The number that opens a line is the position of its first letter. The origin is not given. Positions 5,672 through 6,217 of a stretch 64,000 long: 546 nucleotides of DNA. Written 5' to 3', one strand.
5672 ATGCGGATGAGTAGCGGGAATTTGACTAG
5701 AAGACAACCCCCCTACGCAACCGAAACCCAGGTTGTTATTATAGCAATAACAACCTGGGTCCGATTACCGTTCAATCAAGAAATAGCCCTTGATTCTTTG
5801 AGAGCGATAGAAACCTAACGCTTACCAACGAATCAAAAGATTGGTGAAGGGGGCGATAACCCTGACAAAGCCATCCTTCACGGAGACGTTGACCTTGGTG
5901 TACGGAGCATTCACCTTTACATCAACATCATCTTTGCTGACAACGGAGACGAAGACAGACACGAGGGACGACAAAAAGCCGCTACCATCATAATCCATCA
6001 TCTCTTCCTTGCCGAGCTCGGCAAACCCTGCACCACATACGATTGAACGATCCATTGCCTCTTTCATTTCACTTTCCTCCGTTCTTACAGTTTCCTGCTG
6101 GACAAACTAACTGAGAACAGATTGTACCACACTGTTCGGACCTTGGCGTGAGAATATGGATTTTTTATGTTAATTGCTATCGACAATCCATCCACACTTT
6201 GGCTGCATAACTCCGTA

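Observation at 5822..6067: Leader of the 81-aa ORF fits the double-glycine consensus with a Gly-Ser cleavage site, and the core contains an 11-residue internal repeat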

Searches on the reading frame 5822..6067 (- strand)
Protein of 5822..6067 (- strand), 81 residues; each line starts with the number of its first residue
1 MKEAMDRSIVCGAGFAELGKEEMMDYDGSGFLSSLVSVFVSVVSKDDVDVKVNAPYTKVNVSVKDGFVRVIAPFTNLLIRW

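Call 3: search_protein_families(library=pfam, proteins=[window:5822-6067:-], max_evalue=1)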
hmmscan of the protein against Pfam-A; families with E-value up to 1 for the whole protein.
window:5822-6067:- (81 aa): 3 families
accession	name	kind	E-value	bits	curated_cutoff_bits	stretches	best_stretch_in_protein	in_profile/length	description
PF06938.16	DUF1285_N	-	0.041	14.1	29.3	1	34-65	35-66/67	Domain of unknown function (DUF1285), N-terminal domain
PF13129.11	DUF3953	-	0.052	13.7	22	1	27-44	22-39/41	Protein of unknown function (DUF3953)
PF16934.11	Mersacidin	-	0.17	12.1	27.6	1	11-30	1-20/34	Two-component Enterococcus faecalis cytolysin (EFC)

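Call 4: search_protein_families(library=ncbifam, proteins=[window:5822-6067:-], max_evalue=1)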
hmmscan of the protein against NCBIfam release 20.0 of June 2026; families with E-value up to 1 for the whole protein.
window:5822-6067:- (81 aa): 0 families

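Call 5: find_homologous_proteins(query=window:5822-6067:-, max_evalue=10)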
Query window:5822-6067:- (81 aa): 1 proteins with E <= 10 among 2 candidates.
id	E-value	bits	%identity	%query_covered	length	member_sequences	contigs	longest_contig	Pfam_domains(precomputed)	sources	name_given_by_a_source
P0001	3.7e-45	169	100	100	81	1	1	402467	-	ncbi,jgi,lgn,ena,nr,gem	ncbi:MAG: hypothetical protein FWF71_06395 [Actinomycetia bacterium]|nr:hypothetical protein [Actino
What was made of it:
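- Tried and rejected: The word-indexed search of 5.8 billion proteins with the peptide found only the peptide itself (call 5).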

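Call 13: search_protein_representatives(protein=window:5822-6067:-)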
Query: 81 residues. Proteins with E-value up to 0.001 (for the whole library): 12; up to 1e-10: 1; up to 1e-30: 1. The best 12 are listed.
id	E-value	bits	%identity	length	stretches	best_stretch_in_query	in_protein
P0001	1.2e-45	168.5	100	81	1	1-81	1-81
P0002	5.1e-10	55.4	39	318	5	41-76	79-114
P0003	5.8e-09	52.1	40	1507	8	41-66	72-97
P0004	3.9e-07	46.3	32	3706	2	11-54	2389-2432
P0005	8.9e-07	45.1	54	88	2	48-81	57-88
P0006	1.5e-06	44.4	54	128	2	43-81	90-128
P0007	4.5e-05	39.7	44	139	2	23-76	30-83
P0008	1.7e-04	37.9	51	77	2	49-81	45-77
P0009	2.6e-04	37.3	29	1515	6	19-77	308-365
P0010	3.5e-04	36.9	52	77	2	50-81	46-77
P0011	5.8e-04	36.2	31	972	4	6-40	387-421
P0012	8.4e-04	35.7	55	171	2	44-81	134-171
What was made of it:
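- phmmer against 1.84 billion representatives hits the RW-ending repeat proteins at E = 9e-7 to 8e-4 (call 13).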

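Call 15: search_protein_families(library=pfam, proteins=[P0005, P0006, P0007, P0008, P0010, P0012, P0002], max_evalue=1)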
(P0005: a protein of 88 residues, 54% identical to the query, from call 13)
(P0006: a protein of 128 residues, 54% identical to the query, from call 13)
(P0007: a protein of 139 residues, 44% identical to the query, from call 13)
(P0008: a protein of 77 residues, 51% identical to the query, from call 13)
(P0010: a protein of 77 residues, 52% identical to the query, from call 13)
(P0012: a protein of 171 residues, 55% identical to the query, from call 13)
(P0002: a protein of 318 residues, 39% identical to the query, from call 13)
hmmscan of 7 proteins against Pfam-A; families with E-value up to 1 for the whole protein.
P0005 (88 aa): 2 families
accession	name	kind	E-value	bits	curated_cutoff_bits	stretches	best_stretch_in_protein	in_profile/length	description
PF04773.18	FecR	-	0.0071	17.2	24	1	32-76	49-97/97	FecR protein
PF19721.4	DUF6215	-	0.18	11.9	27.1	0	16-55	87-127/135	Family of unknown function (DUF6215)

P0006 (128 aa): 1 family
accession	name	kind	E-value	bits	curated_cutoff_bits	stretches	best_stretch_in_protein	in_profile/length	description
PF23886.1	DUF7239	-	0.11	13.2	24.6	1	64-113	57-102/112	Family of unknown function (DUF7239)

P0007 (139 aa): 1 family
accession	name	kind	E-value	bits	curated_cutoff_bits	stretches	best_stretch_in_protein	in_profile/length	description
PF07098.16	DUF1360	-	0.13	12.8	21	0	59-91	22-54/102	Protein of unknown function (DUF1360)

P0008 (77 aa): 1 family
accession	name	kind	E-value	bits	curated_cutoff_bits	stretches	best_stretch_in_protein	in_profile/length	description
PF04717.18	Phage_base_V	-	0.19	12.6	23.8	0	36-54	7-25/75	Type VI secretion system/phage-baseplate injector OB domain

P0010 (77 aa): 2 families
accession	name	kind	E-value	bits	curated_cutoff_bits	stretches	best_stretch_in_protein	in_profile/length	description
PF13466.11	STAS_2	-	0.029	15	29.2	1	11-38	42-69/80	STAS domain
PF13985.11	YbgS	-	0.082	13.6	27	1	1-60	1-57/124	YbgS-like protein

P0012 (171 aa): 0 families

P0002 (318 aa): 6 families
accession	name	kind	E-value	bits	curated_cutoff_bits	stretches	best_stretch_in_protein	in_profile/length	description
PF14218.11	COP23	-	7.5e-09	35.9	27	0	206-233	20-47/138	Circadian oscillating protein COP23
PF13458.12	Peripla_BP_6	-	0.0028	17.8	31.7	0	205-269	65-130/343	Periplasmic binding protein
PF17087.10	HHV-5_US34A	-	0.017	15.7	27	0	253-274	12-33/64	Herpesvirus US34A protein family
PF02610.21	AraA_N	-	0.021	15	24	0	183-220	41-78/168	L-arabinose isomerase N-terminal domain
PF23832.1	DUF7202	-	0.039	14.7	27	0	144-167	46-69/70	Domain of unknown function (DUF7202)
PF04060.18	FeS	-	0.29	11.3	23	0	65-75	21-31/33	Putative Fe-S cluster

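Call 16: search_protein_families(library=ncbifam, proteins=[P0005, P0006, P0007, P0008, P0010, P0012], max_evalue=1)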
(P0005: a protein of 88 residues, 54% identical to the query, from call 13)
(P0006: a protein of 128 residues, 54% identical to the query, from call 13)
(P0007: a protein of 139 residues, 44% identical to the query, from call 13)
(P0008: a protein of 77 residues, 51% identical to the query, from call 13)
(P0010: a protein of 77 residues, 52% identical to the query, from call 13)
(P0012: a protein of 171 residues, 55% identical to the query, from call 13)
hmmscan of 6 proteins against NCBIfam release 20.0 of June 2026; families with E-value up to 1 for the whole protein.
P0005 (88 aa): 0 families

P0006 (128 aa): 2 families
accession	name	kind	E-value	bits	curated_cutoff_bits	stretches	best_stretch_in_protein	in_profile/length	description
NF004037.0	PRK05518.1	equivalog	0.009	15.8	184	1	70-119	7-56/181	50S ribosomal protein L6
TIGR03653.1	uL6_arch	equivalog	0.02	14.8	185.4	1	72-119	3-50/170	50S ribosomal protein L6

P0007 (139 aa): 0 families

P0008 (77 aa): 0 families

P0010 (77 aa): 0 families

P0012 (171 aa): 1 family
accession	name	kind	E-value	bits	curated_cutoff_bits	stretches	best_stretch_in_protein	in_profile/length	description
NF033761.1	gliding_GltJ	equivalog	0.25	10.4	450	1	13-135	376-497/671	adventurous gliding motility protein GltJ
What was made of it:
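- Tried and rejected: Scans of six family members also found no family (calls 15, 16).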

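Call 38: predict_structure(alignment_id=A3)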
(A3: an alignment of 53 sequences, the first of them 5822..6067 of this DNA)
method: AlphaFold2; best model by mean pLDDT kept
length: 81 residues; sequences in the alignment: 53
mean_pLDDT: 64.2   pTM: 0.43
mean pLDDT of the five models: 64.2, 63.4, 60.1, 54.8, 49.7
residues with pLDDT >= 90: 17; 70-90: 20; 50-70: 11; < 50: 33
segments of 3 or more residues with pLDDT < 50: 1-33
pLDDT, mean of each block of 10 residues (from residue 1): 37 39 43 56 70 83 91 91 92
secondary structure, 60 per line:
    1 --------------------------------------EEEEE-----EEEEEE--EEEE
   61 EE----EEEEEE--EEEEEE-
elements in order: E39-43 E49-54 E57-62 E67-72 E75-80
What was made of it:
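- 5936..5980 (-): Hydrophobic N-terminal segment of the core, G30-S44 (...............). The AlphaFold prediction is partly strand (residues 39-43) with low to moderate confidence (call 38).
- AlphaFold gives five strands with pLDDT above 90 for residues 60-81 (call 38).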

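Call 41: fold_search(model_id=the predicted structure, library=pdb)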
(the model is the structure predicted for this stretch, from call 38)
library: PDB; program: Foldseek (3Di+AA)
matches with E <= 10: 183; with E <= 0.001: 0
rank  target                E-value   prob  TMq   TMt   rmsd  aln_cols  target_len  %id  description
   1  5m4o_H                4.6e-01  0.94  0.42  0.12   8.6        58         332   12  Crystal structure of hydroquinone 1,2-dioxygenase from Sphingomonas sp. TTNP3 in complex with 4-nitrophenol (released 2017-09-27)
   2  5m26_H                5.4e-01  0.93  0.42  0.12   9.1        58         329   10  Crystal structure of hydroquinone 1,2-dioxygenase from Sphingomonas sp. TTNP3 in complex with methylhydroquinone (released 2017-09-27)
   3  5m21_D                6.4e-01  0.97  0.41  0.12   2.7        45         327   11  Crystal structure of hydroquinone 1,2-dioxygenase from Sphingomonas sp. TTNP3 with 4-hydroxybenzoate bound (released 2017-09-27)
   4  6o15_A                6.8e-01  0.98  0.36  0.09   2.3        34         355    6  Crystal structure of a putative oxidoreductase YjhC from Escherichia coli in complex with NAD(H) (released 2019-11-27)
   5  5m22_D                8.1e-01  0.95  0.41  0.12   2.7        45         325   11  Crystal structure of hydroquinone 1,2-dioxygenase from Sphingomonas sp. TTNP3 (released 2017-09-27)
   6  6z3c_BBB              8.6e-01  0.98  0.37  0.09   1.8        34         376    6  High resolution structure of RgNanOx (released 2020-06-03)
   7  5m4o_D                8.6e-01  0.94  0.41  0.12   2.7        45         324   11  Crystal structure of hydroquinone 1,2-dioxygenase from Sphingomonas sp. TTNP3 in complex with 4-nitrophenol (released 2017-09-27)
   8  6z3b_B                9.1e-01  0.97  0.37  0.09   1.8        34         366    6  Low resolution structure of RgNanOx (released 2020-07-22)
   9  6z3b_A                1.1e+00  0.96  0.37  0.09   1.9        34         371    6  Low resolution structure of RgNanOx (released 2020-07-22)
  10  6z3c_AAA              1.1e+00  0.96  0.37  0.09   1.9        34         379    6  High resolution structure of RgNanOx (released 2020-06-03)
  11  5m21_B                1.1e+00  0.92  0.42  0.12   2.7        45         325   11  Crystal structure of hydroquinone 1,2-dioxygenase from Sphingomonas sp. TTNP3 with 4-hydroxybenzoate bound (released 2017-09-27)
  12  5m26_B                1.1e+00  0.84  0.42  0.12   6.8        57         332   12  Crystal structure of hydroquinone 1,2-dioxygenase from Sphingomonas sp. TTNP3 in complex with methylhydroquinone (released 2017-09-27)
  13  5m21_H                1.1e+00  0.84  0.42  0.12   5.7        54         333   13  Crystal structure of hydroquinone 1,2-dioxygenase from Sphingomonas sp. TTNP3 with 4-hydroxybenzoate bound (released 2017-09-27)
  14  5b3u_A                1.1e+00  0.75  0.33  0.10   4.9        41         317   10  Crystal structure of biliverdin reductase in complex with NADP+ from Synechocystis sp. PCC 6803 (released 2017-02-15)
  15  5b3t_A                1.2e+00  0.85  0.32  0.09   2.7        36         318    8  Crystal structure of apo-form biliverdin reductase from Synechocystis sp. PCC 6803 (released 2017-02-15)
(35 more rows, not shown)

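Call 61: search_dna_similar(query=window:5822-6067:-, collection=plasmids, mode=protein, max_evalue=1, max_rows=10)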
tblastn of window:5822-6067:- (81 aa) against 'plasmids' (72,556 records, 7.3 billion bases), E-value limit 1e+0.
No match.

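Call 62: find_encoding_contigs(protein=P0001, flank=10000, max_places=3)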
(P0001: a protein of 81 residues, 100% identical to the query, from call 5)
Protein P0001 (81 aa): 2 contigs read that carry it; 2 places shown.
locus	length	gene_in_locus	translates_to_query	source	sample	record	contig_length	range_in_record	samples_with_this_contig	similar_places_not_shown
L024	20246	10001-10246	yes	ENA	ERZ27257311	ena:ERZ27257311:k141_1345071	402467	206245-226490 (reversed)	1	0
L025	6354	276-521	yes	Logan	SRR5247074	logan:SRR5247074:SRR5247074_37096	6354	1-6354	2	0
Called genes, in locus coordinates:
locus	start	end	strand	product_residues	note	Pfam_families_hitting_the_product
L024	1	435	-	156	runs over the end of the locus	PF00994:MoCF_biosynth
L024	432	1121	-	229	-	PF01967:MoaC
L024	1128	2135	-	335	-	PF04055:Radical_SAM, PF13353:Fer4_12 (weak), PF06463:Mob_synth_C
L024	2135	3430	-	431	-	PF03453:MoeA_N, PF00994:MoCF_biosynth, PF03454:MoeA_C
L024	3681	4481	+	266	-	PF13484:Fer4_16 (faint), PF13237:Fer4_10, PF00037:Fer4 (faint), PF12838:Fer4_7 (weak), PF13187:Fer4_9 (weak)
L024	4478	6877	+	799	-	PF22745:Nlig-Ia, PF01653:DNA_ligase_aden, PF03120:OB_DNA_ligase, PF03119:DNA_ligase_ZBD (weak), PF12826:HHH_2, PF14520:HHH_5 (weak), PF00533:BRCT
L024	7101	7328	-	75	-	-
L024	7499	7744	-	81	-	PF14512:TM1586_NiRdase (weak)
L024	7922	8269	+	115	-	PF01906:YbjQ_1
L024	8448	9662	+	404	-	PF05977:MFS_3, PF07690:MFS_1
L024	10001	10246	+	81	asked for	-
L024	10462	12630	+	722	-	PF03412:Peptidase_C39, PF00664:ABC_membrane, PF00005:ABC_tran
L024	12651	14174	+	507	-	PF25887:HB_LcnD, PF26002:Beta-barrel_AprE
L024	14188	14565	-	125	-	-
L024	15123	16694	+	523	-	-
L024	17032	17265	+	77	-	PF09195:Endonuc-BglII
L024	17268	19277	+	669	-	PF05378:Hydant_A_N, PF13941:MutL (faint), PF01968:Hydantoinase_A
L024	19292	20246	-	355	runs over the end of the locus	PF01244:Peptidase_M19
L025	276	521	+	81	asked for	-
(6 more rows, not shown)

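Call 64: search_protein_families(library=pfam, proteins=[L024:15123-16694:+, L024:14188-14565:-, L024:7101-7328:-], max_evalue=0.01)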
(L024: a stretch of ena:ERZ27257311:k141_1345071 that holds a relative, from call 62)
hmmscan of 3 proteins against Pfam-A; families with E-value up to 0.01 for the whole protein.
L024:15123-16694:+ (523 aa): 1 family
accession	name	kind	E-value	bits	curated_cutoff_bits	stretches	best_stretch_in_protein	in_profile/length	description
PF02517.21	Rce1-like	-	1.9e-17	63.7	22.4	1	171-255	4-92/93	Type II CAAX prenyl endopeptidase Rce1-like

L024:14188-14565:- (125 aa): 0 families

L024:7101-7328:- (75 aa): 0 families

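Call 69: fold_search(model_id=the predicted structure, library=viral)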
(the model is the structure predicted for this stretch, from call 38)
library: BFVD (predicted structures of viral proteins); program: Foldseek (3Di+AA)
matches with E <= 10: 636; with E <= 0.001: 0
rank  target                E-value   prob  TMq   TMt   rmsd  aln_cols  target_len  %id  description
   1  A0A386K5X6            1.1e-01  1.00  0.45  0.20   3.0        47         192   11  Uncharacterized protein [Dickeya phage vB_DsoM_JA11]
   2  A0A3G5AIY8            2.0e-01  0.60  0.29  0.11  10.3        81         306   18  Uncharacterized protein [Sylvanvirus sp.]
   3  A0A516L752            2.7e-01  0.97  0.39  0.38   3.7        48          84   10  (no name in the UniProt tables at hand)
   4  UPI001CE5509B         2.7e-01  0.66  0.29  0.28   8.1        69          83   17  (no name look-up for this kind of identifier)
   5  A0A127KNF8            2.7e-01  0.25  0.23  0.05  11.1        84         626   12  Pectate lyase superfamily protein domain-containing protein [Pseudomonas phage YMC11/06/C171_PPU_BP]
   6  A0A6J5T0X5            2.8e-01  0.96  0.41  0.45  10.5        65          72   12  Uncharacterized protein [uncultured Caudovirales phage]
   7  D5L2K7                3.2e-01  0.41  0.29  0.17  21.3       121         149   12  Hypothetical membrane protein [uncultured virus]
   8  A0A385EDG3            3.4e-01  0.77  0.39  0.24  34.2        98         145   11  Uncharacterized protein [Caulobacter phage CcrPW]
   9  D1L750                3.6e-01  0.85  0.44  0.37   7.4        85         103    8  Polyprotein (Fragment) [Salivirus NG-F1]
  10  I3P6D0                3.8e-01  0.75  0.38  0.28  16.7        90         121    4  Nonstructural protein (Fragment) [Liao ning virus]
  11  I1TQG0                3.8e-01  0.60  0.28  0.17   4.8        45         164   11  (no name in the UniProt tables at hand)
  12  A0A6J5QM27            4.0e-01  1.00  0.46  0.28   1.7        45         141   11  Uncharacterized protein [uncultured Caudovirales phage]
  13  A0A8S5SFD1            4.0e-01  0.97  0.42  0.44   3.6        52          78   13  Uncharacterized protein [Siphoviridae sp. ct4085]
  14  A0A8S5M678            5.0e-01  0.95  0.40  0.23   4.3        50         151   10  Uncharacterized protein [Myoviridae sp. ctlRg1]
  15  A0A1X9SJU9            5.0e-01  0.75  0.34  0.25   4.2        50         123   18  Uncharacterized protein [Sulfolobus islandicus rod-shaped virus 10]
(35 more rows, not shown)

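Call 86: search_protein_families(library=ncbifam, proteins=[window:5825-6067:-], max_evalue=10)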
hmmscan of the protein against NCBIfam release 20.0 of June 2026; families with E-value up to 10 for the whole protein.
seq(81 aa): 0 families
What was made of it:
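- Curated GG-leader models do not match this peptide (calls 4, 86).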
